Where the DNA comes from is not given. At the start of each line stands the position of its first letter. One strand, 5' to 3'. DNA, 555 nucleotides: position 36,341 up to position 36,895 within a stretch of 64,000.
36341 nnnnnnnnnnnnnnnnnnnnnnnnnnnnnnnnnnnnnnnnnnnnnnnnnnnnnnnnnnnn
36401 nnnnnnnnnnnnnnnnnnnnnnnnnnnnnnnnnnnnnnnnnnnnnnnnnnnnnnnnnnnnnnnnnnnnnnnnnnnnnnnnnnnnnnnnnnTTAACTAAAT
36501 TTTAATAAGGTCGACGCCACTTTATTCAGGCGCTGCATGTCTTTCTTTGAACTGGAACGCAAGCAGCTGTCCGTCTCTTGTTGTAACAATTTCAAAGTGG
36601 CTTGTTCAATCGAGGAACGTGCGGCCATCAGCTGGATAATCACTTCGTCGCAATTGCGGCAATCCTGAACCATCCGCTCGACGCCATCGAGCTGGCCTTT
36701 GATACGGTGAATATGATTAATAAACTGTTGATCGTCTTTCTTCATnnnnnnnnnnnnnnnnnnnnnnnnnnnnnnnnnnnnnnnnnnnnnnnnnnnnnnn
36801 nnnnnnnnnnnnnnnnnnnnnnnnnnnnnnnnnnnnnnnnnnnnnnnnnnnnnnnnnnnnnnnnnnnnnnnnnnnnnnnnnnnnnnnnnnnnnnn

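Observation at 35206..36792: Two-cysteine CsoR-family (CstR-like) repressor with a perfect operator palindrome directly upstream of trxA-trxB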

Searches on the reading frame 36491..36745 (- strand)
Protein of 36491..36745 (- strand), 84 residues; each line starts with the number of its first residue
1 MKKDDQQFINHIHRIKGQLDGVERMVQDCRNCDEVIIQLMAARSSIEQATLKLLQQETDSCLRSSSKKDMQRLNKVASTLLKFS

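Call 3: search_protein_families(library=pfam, proteins=[window:36491-36745:-])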
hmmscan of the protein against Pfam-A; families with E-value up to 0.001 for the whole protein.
window:36491-36745:- (84 aa): 1 family
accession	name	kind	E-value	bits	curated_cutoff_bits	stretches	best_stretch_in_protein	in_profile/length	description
PF02583.22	Trns_repr_metal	-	6.9e-18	65.3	22.8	1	5-79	2-75/78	Metal-sensitive transcriptional repressor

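Call 4: search_solved_structures(query=window:36491-36745:-, max_evalue=0.01, show_alignments=5)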
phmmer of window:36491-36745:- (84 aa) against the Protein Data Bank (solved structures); distinct sequences matched with E-value up to 0.01: 8.
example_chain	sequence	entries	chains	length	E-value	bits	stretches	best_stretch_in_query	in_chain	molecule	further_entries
4m1p_A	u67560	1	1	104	3.6e-09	39.8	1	3-68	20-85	Copper-sensitive operon repressor (CsoR)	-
5fmn_A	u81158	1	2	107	5.9e-09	39.1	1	5-66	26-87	INRS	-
7mq1_A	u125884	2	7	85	7.4e-09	38.8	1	6-82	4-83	Copper-sensing transcriptional repressor csoR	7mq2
7mq3_A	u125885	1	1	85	9.8e-09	38.4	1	6-82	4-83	Copper-sensing transcriptional repressor csoR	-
2hh7_A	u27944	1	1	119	3.8e-06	30.2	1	8-64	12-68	Hypothetical protein CsoR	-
6ahx_A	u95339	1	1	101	5.3e-06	29.8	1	5-65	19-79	Putative cytosolic protein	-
4adz_A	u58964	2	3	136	7.6e-06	29.3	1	5-69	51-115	CSOR | COPPER SENSITIVE OPERON REPRESSOR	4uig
5lbm_A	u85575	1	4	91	0.0028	21.2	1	5-55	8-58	Transcriptional repressor FrmR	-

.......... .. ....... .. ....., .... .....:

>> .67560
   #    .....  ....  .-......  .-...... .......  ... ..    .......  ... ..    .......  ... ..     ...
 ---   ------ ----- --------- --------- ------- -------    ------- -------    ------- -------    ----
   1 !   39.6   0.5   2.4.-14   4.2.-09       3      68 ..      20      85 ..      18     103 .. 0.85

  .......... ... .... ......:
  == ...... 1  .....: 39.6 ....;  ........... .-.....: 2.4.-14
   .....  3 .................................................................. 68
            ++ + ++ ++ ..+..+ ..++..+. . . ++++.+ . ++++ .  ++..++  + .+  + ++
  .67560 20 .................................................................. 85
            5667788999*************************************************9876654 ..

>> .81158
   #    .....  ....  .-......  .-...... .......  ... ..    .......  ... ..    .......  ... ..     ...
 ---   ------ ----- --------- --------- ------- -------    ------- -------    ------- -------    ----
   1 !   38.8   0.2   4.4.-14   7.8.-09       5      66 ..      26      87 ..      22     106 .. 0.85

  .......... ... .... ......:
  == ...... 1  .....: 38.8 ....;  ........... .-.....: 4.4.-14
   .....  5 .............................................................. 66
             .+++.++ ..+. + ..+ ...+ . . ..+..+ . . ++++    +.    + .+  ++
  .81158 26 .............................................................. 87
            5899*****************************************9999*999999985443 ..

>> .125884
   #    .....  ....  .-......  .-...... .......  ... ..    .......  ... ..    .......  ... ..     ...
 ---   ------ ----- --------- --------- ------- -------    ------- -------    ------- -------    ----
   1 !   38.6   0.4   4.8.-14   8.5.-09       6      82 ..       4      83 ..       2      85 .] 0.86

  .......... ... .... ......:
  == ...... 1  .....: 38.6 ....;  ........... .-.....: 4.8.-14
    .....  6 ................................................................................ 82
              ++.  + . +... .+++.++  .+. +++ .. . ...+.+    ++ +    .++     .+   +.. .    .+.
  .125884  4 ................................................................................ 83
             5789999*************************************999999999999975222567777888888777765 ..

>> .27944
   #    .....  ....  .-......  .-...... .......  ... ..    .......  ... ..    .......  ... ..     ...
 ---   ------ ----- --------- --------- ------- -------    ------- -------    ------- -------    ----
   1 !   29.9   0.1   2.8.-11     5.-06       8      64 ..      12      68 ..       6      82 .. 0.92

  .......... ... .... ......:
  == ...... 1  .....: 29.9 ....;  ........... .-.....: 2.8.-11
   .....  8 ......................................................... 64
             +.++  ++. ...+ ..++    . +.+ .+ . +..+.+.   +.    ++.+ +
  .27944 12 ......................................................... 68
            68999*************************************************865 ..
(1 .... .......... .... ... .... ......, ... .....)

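Call 6: find_homologous_proteins(query=window:36491-36745:-, max_evalue=0.00001)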
Query window:36491-36745:- (84 aa): 4 proteins with E <= 0.00001 among 4 candidates.
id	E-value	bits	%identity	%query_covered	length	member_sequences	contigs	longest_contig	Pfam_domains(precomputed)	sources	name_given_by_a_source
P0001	1.3e-43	163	93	100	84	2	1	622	PF02583.23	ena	-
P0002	1.8e-28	115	65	98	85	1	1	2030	PF02583.23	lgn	-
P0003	1.8e-26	109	60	99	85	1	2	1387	PF02583.23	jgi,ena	-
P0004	6.4e-18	82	48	95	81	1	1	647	PF02583.23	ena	-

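Call 10: find_encoding_contigs(protein=P0002, flank=5000)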
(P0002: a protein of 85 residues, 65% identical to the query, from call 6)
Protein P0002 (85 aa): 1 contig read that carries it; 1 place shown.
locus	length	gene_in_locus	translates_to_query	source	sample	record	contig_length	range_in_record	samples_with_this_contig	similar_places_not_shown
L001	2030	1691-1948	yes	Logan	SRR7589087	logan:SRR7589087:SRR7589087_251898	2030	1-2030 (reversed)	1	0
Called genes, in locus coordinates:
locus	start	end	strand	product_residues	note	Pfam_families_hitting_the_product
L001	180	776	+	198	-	PF00583:Acetyltransf_1, PF13673:Acetyltransf_10 (weak), PF13508:Acetyltransf_7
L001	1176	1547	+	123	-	-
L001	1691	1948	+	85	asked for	PF02583:Trns_repr_metal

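Call 11: find_encoding_contigs(protein=P0003, flank=5000)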
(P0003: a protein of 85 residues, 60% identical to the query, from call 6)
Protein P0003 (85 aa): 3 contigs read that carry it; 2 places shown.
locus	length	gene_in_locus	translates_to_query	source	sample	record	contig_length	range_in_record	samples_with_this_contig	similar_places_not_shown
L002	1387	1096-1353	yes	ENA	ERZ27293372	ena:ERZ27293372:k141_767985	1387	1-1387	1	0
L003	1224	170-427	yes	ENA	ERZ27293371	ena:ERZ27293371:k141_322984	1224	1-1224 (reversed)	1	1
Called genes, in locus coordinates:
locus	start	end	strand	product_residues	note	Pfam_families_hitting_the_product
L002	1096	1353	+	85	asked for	PF02583:Trns_repr_metal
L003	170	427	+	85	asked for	PF02583:Trns_repr_metal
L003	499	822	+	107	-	PF00085:Thioredoxin, PF13899:Thioredoxin_7 (faint), PF13098:Thioredoxin_2 (weak), PF13905:Thioredoxin_8 (faint)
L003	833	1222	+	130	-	?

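Call 15: search_protein_representatives(alignment_id=A1)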
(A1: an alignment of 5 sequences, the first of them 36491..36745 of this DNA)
Query: 5 sequences, 84 profile positions. Proteins with E-value up to 0.001 (for the whole library): 4535; up to 1e-10: 143; up to 1e-30: 2. The best 150 are listed.
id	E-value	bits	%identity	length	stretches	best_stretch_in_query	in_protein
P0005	1.1e-34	134.2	-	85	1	2-84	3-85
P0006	1.8e-32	127.1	-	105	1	1-84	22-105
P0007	6.7e-22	93.3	-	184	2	6-83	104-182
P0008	1.4e-18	82.6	-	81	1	5-84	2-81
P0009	9.3e-18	80.0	-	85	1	2-83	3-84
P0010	1.8e-17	79.1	-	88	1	5-84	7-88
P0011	7.6e-17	77.1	-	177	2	6-63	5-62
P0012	3.7e-16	74.9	-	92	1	6-83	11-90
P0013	1.2e-15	73.2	-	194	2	4-70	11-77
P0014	1.8e-15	72.6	-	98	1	8-82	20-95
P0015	3.3e-15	71.9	-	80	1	8-84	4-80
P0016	3.4e-15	71.8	-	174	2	3-62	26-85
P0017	4.0e-15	71.6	-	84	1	6-82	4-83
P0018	4.7e-15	71.3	-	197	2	5-77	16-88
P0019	7.2e-15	70.8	-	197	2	4-61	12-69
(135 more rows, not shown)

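Call 18: find_related_loci(query=A2, collection=genome_contigs, flank=4000)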
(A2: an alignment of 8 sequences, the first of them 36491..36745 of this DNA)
Query A2 (84 aa) in genome_contigs; peptide patterns used: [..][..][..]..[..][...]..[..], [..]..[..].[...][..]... (x = any residue, [..] = any of these).
50 stretches matched a pattern; 13 encode a relative of the query (tblastn E <= 1e-3); 13 distinct loci.
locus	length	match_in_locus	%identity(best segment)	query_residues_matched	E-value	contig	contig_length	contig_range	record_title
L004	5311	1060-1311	58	1-84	2e-32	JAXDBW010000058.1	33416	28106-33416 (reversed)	MAG: Patescibacteria group bacterium isolate POMEDNA-B28 Raw2_k127_2111268, whole genome shotgun sequence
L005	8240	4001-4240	59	5-84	4e-32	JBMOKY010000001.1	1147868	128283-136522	MAG: Patescibacteria group bacterium isolate Betzabe_MAG010 MAG010_1, whole genome shotgun sequence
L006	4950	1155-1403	55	2-84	3e-30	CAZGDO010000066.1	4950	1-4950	MAG TPA_asm: uncultured Gammaproteobacteria bacterium isolate binchicken_co387_564 genome assembly, contig: NODE_24816_l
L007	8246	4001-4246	57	1-84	7e-29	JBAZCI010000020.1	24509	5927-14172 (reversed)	MAG: Patescibacteria group bacterium isolate SO_2017_GW1_133 NODE_8265_length_24509_cov_1.705028_OW334_2017, whole genom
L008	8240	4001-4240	34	7-83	1e-12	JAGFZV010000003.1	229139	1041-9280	MAG: Bacillota bacterium isolate CTSoil_073 scaffold_4, whole genome shotgun sequence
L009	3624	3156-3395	30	7-83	9e-12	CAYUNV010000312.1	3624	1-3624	MAG TPA_asm: uncultured Negativicutes bacterium isolate binchicken_co104_52 genome assembly, contig: NODE_21102_length_3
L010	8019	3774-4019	32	2-83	3e-11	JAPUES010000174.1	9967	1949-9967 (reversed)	MAG: Sporomusaceae bacterium isolate labscale reactor_MAG31 NODE_4300_length_9967_cov_6.473668, whole genome shotgun seq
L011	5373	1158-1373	33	15-83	1e-10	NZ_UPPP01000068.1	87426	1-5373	Lucifera butyrica isolate LUCI, whole genome shotgun sequence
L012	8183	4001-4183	34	2-62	4e-9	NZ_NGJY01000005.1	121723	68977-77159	Vagococcus fessus strain CCUG 41755 5, whole genome shotgun sequence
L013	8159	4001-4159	38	10-62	2e-8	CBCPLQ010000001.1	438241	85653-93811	uncultured Vagococcus sp. strain MIP2573 genome assembly, contig: 1, whole genome shotgun sequence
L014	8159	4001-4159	38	10-62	2e-8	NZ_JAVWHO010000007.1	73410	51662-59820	MAG: Vagococcus sp. isolate CGS1Y2-bin35 NODE_217_length_73410_cov_18.941763, whole genome shotgun sequence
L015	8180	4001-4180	35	10-69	6e-8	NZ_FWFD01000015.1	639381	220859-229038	Vagococcus fluvialis bH819, whole genome shotgun sequence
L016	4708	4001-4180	35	10-69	7e-8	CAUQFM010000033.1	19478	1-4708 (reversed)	MAG TPA_asm: uncultured Vagococcus sp. isolate ERR9968721_bin.17_MetaWRAP_v1.3_MAG genome assembly, contig: ERZ21616006.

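Call 34: find_related_loci(query=A2, collection=metagenome_contigs, flank=3000)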
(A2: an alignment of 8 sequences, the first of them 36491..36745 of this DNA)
Query A2 (84 aa) in metagenome_contigs; peptide patterns used: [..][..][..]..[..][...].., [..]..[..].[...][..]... (x = any residue, [..] = any of these).
268 stretches matched a pattern; 24 encode a relative of the query (tblastn E <= 1e-3); 24 distinct loci.
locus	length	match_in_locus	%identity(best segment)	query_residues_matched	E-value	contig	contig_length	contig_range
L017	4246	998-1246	58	2-84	3e-33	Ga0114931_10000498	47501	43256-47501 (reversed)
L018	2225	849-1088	59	5-84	4e-32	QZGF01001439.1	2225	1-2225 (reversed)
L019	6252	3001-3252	57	1-84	8e-31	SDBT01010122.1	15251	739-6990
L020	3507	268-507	55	5-84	3e-30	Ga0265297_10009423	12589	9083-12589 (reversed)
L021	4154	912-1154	53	4-84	7e-30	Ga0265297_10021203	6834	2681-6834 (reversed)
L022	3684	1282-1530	55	2-84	4e-30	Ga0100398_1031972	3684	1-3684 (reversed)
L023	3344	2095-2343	55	2-84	4e-30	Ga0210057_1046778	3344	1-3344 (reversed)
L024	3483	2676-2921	57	1-84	8e-29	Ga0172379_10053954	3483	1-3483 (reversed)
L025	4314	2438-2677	36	5-84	4e-16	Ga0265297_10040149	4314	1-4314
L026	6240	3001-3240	34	7-83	2e-12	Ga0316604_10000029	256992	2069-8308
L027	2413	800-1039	31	7-83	2e-12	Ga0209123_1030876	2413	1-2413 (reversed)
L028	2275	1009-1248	34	7-83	3e-12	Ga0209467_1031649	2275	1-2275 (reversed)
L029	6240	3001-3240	30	7-83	1e-11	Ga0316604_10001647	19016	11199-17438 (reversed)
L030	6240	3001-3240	30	7-83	2e-11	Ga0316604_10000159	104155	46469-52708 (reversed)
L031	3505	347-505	43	3-55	2e-11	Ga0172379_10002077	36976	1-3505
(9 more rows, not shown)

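Call 37: search_protein_families(library=ncbifam, proteins=[window:36491-36745:-], max_evalue=0.01)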
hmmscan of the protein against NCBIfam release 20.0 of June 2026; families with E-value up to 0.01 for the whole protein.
window:36491-36745:- (84 aa): 3 families
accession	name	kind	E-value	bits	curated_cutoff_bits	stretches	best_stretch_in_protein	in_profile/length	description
NF052430.1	repress_RicR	exception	3.4e-09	37.2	175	1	5-65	8-68/93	copper-sensing transcriptional repressor RicR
NF008464.0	PRK11352.1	equivalog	4.2e-06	27.1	133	1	4-55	7-58/91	formaldehyde-responsive transcriptional repressor FrmR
NF011613.0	PRK15039.1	equivalog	0.00087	19.9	138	1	3-48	6-51/90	Ni(II)/Co(II)-binding transcriptional repressor RcnR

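Call 51: predict_structure(alignment_id=A1)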
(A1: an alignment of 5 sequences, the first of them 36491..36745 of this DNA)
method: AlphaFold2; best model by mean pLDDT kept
length: 84 residues; sequences in the alignment: 5
mean_pLDDT: 78.2   pTM: 0.49
mean pLDDT of the five models: 78.2, 72.0, 70.2, 65.0, 63.3
residues with pLDDT >= 90: 0; 70-90: 78; 50-70: 6; < 50: 0
segments of 3 or more residues with pLDDT < 50: none
pLDDT, mean of each block of 10 residues (from residue 1): 74 80 73 77 82 84 81 81 66
secondary structure, 60 per line:
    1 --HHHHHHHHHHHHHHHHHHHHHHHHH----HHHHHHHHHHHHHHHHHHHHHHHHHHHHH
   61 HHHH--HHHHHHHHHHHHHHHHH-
elements in order: H3-27 H32-64 H67-83

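Call 54: list_cluster_members(proteins=[window:36491-36745:-, window:35206-36132:-])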
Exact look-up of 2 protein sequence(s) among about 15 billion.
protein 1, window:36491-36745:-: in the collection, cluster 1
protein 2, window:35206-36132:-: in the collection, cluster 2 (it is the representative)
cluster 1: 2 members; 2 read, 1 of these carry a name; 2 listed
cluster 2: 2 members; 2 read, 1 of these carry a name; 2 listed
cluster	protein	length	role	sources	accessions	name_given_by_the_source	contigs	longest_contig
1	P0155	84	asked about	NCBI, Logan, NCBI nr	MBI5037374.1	MAG: metal-sensitive transcriptional regulator [Candidatus Kerfeldbacteria bacterium] | metal-sensitive transcriptional regulator [Candidatus Kerfeldbacteria bacterium]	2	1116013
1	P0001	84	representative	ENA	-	-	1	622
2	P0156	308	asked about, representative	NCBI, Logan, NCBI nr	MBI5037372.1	MAG: thioredoxin-disulfide reductase [Candidatus Kerfeldbacteria bacterium] | thioredoxin-disulfide reductase [Candidatus Kerfeldbacteria bacterium]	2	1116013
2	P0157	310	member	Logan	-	-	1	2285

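Call 55: fold_search(model_id=the predicted structure, library=pdb)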
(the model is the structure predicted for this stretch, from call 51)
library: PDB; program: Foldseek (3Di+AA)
matches with E <= 10: 179; with E <= 0.001: 0
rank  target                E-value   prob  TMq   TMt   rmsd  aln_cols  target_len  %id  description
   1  4m1p                  1.3e-03  1.00  0.76  0.67   2.8        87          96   25  Crystal structure of the copper-sensing repressor CsoR with Cu(I) from Geobacillus thermodenitrificans NG80-2 (released 2014-05-21)
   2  7mq1_B                1.3e-03  1.00  0.70  0.71   3.3        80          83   28  C9A Streptococcus pneumoniae CstR in the reduced state, space group C2 (released 2022-03-09)
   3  5fmn_A                1.6e-03  1.00  0.75  0.73   3.0        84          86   26  The nickel-responsive transcriptional regulator InrS (released 2017-02-01)
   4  7mq3                  1.8e-03  1.00  0.65  0.66   3.8        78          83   28  C9A N55A Streptococcus pneumoniae CstR in the reduced state (released 2022-03-09)
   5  7mq1_A                2.6e-03  1.00  0.70  0.72   3.0        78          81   27  C9A Streptococcus pneumoniae CstR in the reduced state, space group C2 (released 2022-03-09)
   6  7mq1_C                2.6e-03  1.00  0.70  0.71   3.1        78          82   27  C9A Streptococcus pneumoniae CstR in the reduced state, space group C2 (released 2022-03-09)
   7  5fmn_B                3.2e-03  1.00  0.72  0.68   2.6        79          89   28  The nickel-responsive transcriptional regulator InrS (released 2017-02-01)
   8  4adz_A                4.8e-03  1.00  0.79  0.74   2.6        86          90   19  Crystal Structure of the apo form of a Copper-sensitive operon Regulator (CsoR) protein from Streptomyces lividans (released 2012-04-25)
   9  7mq2_B                5.5e-03  1.00  0.67  0.76   2.1        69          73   26  C9A Streptococcus pneumoniae CstR in the reduced state, space group P21 (released 2022-03-09)
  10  7mq2_A                5.5e-03  1.00  0.64  0.70   4.4        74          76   30  C9A Streptococcus pneumoniae CstR in the reduced state, space group P21 (released 2022-03-09)
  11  6ahx                  1.1e-02  1.00  0.62  0.84   2.0        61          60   24  Copper-Sensing Operon Regulator Protein (CsoRGz) (released 2019-10-23)
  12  4uig                  1.2e-02  1.00  0.69  0.64   3.5        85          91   20  Structure of the copper sensitive operon repressor from Streptomyces lividans at pH6 (released 2015-09-09)
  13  5lcy_A                1.6e-02  1.00  0.78  0.75   3.1        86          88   16  Formaldehyde-Responsive Regulator FrmR E64H variant from Salmonella enterica serovar Typhimurium (released 2016-08-10)
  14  7mq2_C                3.4e-02  1.00  0.63  0.81   2.5        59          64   29  C9A Streptococcus pneumoniae CstR in the reduced state, space group P21 (released 2022-03-09)
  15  5lcy_B                5.1e-02  1.00  0.77  0.74   3.0        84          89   17  Formaldehyde-Responsive Regulator FrmR E64H variant from Salmonella enterica serovar Typhimurium (released 2016-08-10)
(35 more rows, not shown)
